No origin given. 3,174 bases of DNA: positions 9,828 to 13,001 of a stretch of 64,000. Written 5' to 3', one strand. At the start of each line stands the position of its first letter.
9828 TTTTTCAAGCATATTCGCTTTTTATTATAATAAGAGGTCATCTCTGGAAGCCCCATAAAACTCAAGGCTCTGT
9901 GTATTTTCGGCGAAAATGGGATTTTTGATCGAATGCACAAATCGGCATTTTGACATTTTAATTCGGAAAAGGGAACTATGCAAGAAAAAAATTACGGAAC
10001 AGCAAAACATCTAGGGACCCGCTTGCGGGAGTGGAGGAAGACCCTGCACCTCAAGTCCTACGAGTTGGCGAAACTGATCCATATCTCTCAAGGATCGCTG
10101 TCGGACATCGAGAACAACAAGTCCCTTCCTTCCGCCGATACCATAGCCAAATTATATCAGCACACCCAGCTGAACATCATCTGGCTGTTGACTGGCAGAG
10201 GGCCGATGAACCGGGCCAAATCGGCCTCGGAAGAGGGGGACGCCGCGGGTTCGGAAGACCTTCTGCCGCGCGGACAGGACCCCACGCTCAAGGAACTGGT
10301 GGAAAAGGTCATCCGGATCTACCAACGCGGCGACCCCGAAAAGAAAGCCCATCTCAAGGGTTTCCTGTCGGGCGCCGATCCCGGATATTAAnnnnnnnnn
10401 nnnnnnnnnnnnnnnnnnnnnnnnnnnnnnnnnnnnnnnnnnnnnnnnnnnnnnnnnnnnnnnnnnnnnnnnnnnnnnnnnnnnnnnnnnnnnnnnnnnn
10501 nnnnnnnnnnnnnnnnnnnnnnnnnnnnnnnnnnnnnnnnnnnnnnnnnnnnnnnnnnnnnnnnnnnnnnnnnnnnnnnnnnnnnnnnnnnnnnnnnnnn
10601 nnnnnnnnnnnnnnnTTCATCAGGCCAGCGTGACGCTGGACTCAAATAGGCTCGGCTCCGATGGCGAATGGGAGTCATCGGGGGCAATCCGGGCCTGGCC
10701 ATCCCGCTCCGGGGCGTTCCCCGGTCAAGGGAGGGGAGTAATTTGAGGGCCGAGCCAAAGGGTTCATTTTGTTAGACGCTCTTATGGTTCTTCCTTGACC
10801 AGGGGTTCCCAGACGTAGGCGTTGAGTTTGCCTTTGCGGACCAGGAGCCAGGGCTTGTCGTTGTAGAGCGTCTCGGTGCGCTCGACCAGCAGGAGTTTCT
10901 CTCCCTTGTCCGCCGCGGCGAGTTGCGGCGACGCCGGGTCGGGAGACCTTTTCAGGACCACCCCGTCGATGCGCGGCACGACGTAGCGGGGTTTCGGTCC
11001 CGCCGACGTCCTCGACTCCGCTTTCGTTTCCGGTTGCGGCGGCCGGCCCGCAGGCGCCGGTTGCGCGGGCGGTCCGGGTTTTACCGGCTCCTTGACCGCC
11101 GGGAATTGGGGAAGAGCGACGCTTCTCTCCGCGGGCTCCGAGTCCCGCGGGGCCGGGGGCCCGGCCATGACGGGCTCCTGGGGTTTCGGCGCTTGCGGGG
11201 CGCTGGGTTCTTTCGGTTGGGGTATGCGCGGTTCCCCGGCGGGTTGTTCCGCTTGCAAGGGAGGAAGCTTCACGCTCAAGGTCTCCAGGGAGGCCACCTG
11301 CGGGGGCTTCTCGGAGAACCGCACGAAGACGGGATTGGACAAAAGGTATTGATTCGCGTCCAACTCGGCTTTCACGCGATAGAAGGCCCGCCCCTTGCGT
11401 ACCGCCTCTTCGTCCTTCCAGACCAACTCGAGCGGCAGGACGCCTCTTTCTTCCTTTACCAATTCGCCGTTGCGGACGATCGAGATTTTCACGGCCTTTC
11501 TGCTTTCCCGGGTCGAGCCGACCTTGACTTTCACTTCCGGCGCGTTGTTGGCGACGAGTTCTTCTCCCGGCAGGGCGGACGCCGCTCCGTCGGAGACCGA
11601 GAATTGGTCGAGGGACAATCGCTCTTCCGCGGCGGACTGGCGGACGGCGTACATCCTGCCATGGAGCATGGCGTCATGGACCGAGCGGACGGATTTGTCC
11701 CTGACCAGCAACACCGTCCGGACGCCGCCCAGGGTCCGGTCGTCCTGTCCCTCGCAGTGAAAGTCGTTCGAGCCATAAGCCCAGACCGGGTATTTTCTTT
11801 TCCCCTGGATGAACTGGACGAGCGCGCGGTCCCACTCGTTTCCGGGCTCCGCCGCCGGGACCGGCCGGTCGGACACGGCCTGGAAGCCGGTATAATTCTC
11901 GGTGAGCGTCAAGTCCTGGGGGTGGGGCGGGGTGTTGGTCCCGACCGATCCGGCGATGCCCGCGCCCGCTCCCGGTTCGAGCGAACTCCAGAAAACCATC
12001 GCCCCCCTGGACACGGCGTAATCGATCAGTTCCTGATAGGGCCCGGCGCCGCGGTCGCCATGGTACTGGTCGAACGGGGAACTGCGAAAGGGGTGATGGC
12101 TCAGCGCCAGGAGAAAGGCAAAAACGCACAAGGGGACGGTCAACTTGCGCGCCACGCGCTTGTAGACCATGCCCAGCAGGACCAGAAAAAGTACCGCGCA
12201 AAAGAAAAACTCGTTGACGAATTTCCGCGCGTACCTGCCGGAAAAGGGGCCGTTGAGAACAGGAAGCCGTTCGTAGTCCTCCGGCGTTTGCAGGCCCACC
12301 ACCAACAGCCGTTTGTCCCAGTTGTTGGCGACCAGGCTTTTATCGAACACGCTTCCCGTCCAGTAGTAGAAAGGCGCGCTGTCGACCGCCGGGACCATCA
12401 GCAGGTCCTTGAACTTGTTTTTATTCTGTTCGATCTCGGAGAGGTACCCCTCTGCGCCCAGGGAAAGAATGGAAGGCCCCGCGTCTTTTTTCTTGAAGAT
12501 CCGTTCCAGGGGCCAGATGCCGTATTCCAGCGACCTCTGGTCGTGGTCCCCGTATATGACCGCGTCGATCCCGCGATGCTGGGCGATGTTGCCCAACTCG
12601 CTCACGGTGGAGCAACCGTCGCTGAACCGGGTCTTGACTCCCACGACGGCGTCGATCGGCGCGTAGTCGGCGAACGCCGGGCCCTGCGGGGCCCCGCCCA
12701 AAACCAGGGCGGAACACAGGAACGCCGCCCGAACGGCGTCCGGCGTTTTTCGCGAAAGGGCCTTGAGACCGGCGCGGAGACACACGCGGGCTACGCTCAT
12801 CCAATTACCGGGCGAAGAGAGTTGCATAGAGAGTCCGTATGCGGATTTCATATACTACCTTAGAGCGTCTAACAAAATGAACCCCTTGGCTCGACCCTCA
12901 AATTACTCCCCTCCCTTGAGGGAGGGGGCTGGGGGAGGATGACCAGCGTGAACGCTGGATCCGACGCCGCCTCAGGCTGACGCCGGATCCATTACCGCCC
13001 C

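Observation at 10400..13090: Mosaic repeat family with terminus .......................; two copies face inward and bracket a single 2-kb gene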

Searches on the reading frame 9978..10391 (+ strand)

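Call 16: search_protein_families(library=pfam, proteins=[window:9978-10391:+])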
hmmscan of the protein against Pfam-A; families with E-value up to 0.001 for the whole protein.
window:9978-10391:+ (137 aa): 5 families
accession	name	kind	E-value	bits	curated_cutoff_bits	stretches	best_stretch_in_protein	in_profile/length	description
PF12844.13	HTH_19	-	2e-10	40.8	30.2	1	13-75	1-63/64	Helix-turn-helix domain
PF01381.28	HTH_3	-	3e-10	40.4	23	1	16-67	1-52/55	Helix-turn-helix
PF13560.12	HTH_31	-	1.9e-07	31.7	27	1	11-62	1-53/64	Helix-turn-helix domain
PF07022.19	Phage_CI_repr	-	3.4e-05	24.5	22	1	26-77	13-64/65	Bacteriophage CI repressor helix-turn-helix domain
PF13443.12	HTH_26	-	0.00018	22.1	22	1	15-65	1-52/63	Cro/C1-type HTH DNA-binding domain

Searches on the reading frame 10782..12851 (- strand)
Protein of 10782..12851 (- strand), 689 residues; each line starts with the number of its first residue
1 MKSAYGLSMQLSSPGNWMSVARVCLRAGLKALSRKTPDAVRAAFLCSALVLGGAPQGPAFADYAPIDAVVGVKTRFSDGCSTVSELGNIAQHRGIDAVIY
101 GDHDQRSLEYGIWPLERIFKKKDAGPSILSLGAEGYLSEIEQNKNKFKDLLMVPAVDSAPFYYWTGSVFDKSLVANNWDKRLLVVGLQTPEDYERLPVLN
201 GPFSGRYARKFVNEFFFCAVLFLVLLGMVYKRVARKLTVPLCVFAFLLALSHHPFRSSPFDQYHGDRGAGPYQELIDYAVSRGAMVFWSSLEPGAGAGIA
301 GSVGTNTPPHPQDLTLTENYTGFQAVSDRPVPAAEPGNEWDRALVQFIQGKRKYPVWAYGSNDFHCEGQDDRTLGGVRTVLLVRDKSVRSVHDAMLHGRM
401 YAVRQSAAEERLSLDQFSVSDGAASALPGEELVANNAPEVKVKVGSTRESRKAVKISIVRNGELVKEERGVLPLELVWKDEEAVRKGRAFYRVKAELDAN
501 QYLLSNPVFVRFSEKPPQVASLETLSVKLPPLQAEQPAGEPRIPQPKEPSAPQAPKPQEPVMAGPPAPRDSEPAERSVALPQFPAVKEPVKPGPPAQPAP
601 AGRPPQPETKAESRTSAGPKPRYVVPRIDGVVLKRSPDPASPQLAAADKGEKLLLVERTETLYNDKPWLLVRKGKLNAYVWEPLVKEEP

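Call 16: search_protein_families(library=pfam, proteins=[window:10782-12851:-])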
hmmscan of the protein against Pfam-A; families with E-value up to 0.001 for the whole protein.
window:10782-12851:- (689 aa): 0 families

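Call 27: search_protein_families(library=ncbifam, proteins=[window:10782-12851:-], max_evalue=0.01)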
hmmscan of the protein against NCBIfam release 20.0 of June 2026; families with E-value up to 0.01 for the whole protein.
window:10782-12851:- (689 aa): 0 families

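Call 43: search_protein_families(library=pfam, proteins=[window:10785-12851:-], max_evalue=5)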
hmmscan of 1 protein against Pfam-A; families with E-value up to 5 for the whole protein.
window:10785-12851:- (689 aa): 1 family
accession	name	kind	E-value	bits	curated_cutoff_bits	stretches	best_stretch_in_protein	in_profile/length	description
PF13632.12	Glyco_trans_2_3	-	0.18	12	27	0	339-421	22-98/198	Glycosyl transferase family group 2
